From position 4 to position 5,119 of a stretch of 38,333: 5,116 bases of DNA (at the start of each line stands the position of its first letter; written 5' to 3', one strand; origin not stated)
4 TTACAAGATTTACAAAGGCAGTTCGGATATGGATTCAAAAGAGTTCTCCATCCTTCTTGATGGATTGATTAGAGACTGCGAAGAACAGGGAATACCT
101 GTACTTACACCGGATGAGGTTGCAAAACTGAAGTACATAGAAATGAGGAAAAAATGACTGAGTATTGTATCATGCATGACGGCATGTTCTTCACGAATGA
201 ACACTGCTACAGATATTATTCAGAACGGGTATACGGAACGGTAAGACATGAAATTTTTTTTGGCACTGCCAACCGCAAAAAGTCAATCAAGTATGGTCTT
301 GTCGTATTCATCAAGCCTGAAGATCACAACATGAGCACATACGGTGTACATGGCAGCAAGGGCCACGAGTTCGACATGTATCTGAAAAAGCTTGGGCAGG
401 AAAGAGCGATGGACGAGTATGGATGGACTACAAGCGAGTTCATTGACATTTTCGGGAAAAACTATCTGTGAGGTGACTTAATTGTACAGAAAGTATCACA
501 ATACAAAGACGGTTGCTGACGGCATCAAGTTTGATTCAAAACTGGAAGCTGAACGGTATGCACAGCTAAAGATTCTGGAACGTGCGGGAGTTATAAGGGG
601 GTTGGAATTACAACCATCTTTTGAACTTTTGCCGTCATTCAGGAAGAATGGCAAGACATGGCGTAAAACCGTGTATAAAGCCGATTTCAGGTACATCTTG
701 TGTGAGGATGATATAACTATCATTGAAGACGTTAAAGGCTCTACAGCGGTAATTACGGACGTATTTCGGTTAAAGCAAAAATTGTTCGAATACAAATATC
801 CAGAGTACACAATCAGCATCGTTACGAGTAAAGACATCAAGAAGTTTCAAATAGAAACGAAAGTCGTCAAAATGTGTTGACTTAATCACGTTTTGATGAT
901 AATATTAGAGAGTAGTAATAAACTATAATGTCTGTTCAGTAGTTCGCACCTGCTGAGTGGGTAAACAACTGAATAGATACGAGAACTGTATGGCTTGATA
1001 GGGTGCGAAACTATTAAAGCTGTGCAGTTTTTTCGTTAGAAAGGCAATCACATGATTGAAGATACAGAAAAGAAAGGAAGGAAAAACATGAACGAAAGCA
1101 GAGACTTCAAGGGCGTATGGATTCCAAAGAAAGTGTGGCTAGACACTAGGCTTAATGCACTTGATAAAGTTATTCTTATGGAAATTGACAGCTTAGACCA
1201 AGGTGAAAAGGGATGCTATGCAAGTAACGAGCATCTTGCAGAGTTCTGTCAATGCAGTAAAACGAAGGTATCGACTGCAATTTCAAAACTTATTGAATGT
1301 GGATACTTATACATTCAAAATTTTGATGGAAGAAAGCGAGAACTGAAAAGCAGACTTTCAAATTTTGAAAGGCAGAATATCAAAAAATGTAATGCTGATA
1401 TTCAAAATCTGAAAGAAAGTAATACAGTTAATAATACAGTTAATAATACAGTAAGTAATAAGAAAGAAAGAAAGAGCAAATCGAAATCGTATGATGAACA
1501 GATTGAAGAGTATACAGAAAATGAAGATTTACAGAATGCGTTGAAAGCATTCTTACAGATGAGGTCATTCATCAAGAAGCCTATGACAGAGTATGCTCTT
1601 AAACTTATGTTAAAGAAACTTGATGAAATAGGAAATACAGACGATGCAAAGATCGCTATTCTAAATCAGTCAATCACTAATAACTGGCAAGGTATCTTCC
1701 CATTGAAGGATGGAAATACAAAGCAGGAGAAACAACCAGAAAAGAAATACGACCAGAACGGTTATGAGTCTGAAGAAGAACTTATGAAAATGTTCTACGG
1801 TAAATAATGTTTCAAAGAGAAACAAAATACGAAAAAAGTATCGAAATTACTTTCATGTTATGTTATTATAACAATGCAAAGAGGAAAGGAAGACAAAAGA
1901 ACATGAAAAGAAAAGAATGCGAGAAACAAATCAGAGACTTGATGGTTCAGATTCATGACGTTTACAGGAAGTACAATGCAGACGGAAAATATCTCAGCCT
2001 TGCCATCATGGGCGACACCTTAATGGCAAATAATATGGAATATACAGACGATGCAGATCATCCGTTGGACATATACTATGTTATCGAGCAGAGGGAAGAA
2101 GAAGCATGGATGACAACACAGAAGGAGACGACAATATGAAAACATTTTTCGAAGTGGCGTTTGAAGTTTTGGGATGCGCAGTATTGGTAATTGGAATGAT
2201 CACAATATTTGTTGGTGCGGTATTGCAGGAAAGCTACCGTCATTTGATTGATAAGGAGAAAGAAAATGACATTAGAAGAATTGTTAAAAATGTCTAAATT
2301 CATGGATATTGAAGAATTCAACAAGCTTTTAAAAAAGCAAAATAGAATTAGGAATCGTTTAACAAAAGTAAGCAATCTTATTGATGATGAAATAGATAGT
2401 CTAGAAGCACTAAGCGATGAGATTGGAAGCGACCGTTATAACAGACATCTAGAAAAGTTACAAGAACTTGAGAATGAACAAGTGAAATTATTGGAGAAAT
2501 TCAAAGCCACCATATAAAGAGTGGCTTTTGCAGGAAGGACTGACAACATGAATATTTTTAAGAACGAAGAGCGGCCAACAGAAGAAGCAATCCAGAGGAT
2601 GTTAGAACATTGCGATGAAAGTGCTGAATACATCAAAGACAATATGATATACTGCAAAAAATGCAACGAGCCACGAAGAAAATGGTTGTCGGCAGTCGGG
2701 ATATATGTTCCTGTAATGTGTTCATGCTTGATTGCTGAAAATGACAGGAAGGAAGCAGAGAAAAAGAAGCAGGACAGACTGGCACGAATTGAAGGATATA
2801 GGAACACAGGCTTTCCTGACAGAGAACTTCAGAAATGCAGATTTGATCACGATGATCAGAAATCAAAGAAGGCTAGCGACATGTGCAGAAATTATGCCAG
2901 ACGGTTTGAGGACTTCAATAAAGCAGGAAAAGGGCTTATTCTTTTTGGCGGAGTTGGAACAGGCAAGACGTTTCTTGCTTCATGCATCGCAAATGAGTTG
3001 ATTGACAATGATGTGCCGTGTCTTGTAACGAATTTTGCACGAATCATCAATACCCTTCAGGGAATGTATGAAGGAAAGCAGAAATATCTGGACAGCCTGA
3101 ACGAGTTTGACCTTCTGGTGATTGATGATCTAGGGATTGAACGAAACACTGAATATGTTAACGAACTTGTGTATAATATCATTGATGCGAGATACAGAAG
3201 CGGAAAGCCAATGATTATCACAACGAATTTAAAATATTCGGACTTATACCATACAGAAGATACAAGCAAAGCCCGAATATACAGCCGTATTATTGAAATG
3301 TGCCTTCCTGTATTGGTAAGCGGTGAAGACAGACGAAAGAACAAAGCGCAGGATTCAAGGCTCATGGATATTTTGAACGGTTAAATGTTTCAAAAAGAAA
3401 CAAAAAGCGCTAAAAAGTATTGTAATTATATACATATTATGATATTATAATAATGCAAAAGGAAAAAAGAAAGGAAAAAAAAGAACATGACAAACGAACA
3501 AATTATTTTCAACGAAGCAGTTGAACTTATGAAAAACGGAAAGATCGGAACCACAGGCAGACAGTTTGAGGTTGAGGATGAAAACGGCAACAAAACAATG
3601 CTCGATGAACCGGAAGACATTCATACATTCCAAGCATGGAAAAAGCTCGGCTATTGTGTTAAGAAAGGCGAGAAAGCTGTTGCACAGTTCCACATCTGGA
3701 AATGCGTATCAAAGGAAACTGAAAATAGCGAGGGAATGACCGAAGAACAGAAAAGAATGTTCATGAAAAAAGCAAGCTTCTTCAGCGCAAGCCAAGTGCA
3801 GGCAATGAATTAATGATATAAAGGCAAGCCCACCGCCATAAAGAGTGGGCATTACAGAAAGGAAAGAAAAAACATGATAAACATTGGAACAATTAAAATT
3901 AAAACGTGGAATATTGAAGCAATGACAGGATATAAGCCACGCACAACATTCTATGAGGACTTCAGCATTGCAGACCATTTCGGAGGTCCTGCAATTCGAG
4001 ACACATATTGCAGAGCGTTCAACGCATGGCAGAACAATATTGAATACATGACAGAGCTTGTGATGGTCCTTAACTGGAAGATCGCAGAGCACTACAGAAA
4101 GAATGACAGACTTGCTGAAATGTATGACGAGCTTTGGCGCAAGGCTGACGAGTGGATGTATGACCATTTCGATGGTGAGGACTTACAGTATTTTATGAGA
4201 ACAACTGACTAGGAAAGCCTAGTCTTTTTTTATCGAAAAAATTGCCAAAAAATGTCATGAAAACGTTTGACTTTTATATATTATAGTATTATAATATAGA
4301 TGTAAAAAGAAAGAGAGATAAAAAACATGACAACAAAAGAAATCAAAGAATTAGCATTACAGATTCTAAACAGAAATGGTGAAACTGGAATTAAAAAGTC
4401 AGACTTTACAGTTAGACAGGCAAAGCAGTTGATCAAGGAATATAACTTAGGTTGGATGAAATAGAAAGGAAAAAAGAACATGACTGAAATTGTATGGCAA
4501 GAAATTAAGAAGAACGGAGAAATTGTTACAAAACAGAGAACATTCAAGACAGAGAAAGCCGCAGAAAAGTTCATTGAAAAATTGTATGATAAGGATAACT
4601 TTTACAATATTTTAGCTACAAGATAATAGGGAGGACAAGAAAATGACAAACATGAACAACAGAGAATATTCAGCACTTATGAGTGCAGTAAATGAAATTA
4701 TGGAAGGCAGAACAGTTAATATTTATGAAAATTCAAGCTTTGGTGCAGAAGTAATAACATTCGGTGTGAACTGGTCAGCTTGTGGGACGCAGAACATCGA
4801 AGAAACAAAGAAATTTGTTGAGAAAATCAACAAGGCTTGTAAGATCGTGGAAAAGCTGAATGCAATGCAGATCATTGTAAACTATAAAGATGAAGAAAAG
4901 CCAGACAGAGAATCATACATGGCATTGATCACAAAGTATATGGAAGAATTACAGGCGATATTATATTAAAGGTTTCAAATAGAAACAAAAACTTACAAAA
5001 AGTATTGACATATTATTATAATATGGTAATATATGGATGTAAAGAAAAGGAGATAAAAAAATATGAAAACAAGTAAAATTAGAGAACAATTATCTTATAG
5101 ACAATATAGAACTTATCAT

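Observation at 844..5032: Four near-identical promoter-leader cassettes carrying the dyad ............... 17-18 nt upstream of the -35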

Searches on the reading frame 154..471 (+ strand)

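Call 9: search_protein_families(library=pfam, proteins=[window:154-471:+], max_evalue=0.01)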
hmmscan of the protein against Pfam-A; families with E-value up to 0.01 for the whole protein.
window:154-471:+ (105 aa): 0 families

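Call 94: search_protein_families(library=phrogs, proteins=[window:154-471:+], max_evalue=0.001)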
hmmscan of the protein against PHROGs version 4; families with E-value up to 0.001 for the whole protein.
window:154-471:+ (105 aa): 2 families
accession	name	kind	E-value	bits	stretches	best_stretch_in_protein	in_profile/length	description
phrog_7566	-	unknown function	1.2e-19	71.3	1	15-105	12-96/96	-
phrog_29930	-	unknown function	0.00061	21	0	60-105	1-42/44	-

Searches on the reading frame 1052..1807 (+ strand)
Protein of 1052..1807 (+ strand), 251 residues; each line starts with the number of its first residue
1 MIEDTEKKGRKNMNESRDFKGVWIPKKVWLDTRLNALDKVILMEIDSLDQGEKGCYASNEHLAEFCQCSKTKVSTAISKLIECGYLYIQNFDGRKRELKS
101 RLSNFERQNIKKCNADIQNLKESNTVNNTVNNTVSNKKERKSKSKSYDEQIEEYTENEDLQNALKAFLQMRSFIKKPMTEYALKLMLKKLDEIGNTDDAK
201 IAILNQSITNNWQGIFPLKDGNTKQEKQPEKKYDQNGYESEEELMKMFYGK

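Call 9: search_protein_families(library=pfam, proteins=[window:1052-1807:+], max_evalue=0.01)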
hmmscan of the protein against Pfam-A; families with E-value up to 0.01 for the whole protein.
window:1052-1807:+ (251 aa): 2 families
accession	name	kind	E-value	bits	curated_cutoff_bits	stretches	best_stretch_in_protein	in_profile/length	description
PF13730.12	HTH_36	-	4.6e-13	49.2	25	1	32-86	1-55/55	Helix-turn-helix domain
PF21984.2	DnaD_N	-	0.00058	20.4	27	1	34-92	14-71/101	DnaD N-terminal domain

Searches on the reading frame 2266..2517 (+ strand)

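Call 9: search_protein_families(library=pfam, proteins=[window:2266-2517:+], max_evalue=0.01)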
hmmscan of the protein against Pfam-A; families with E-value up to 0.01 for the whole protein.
window:2266-2517:+ (83 aa): 1 family
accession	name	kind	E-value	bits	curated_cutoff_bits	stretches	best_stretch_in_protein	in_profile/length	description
PF11554.13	DUF3232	-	0.0065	17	27.4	1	20-73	14-65/152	Protein of unknown function (DUF3232)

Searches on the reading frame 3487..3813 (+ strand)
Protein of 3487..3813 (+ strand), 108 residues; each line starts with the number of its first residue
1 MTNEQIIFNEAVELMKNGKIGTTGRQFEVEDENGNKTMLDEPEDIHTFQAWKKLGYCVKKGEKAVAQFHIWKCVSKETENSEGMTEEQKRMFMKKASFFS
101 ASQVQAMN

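Call 9: search_protein_families(library=pfam, proteins=[window:3487-3813:+], max_evalue=0.01)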
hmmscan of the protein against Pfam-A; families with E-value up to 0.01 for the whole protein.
window:3487-3813:+ (108 aa): 1 family
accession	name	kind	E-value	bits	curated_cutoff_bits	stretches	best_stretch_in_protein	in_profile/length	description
PF08401.16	ArdcN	-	1.6e-07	32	22.6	1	47-99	68-123/123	N-terminal domain of anti-restriction factor ArdC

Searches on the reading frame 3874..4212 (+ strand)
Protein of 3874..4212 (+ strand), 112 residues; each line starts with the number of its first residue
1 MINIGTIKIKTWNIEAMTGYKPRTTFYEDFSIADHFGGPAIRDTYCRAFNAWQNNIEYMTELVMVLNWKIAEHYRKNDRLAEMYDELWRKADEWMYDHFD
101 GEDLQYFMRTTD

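Call 9: search_protein_families(library=pfam, proteins=[window:3874-4212:+], max_evalue=0.01)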
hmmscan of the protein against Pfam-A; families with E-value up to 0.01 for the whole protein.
window:3874-4212:+ (112 aa): 0 families

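Call 94: search_protein_families(library=phrogs, proteins=[window:3874-4212:+], max_evalue=0.001)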
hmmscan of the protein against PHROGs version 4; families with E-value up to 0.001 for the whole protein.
window:3874-4212:+ (112 aa): 0 families

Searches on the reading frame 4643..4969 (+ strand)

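Call 9: search_protein_families(library=pfam, proteins=[window:4643-4969:+], max_evalue=0.01)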
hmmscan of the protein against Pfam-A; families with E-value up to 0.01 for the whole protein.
window:4643-4969:+ (108 aa): 2 families
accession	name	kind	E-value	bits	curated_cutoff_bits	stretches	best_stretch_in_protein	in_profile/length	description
PF03432.20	Relaxase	-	0.0056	17.4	24.6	1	45-104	19-75/132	MobA/VirD2-like, nuclease domain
PF18066.6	Phage_ABA_S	-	0.0072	17.4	27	0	49-85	23-59/89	Phage ABA sandwich domain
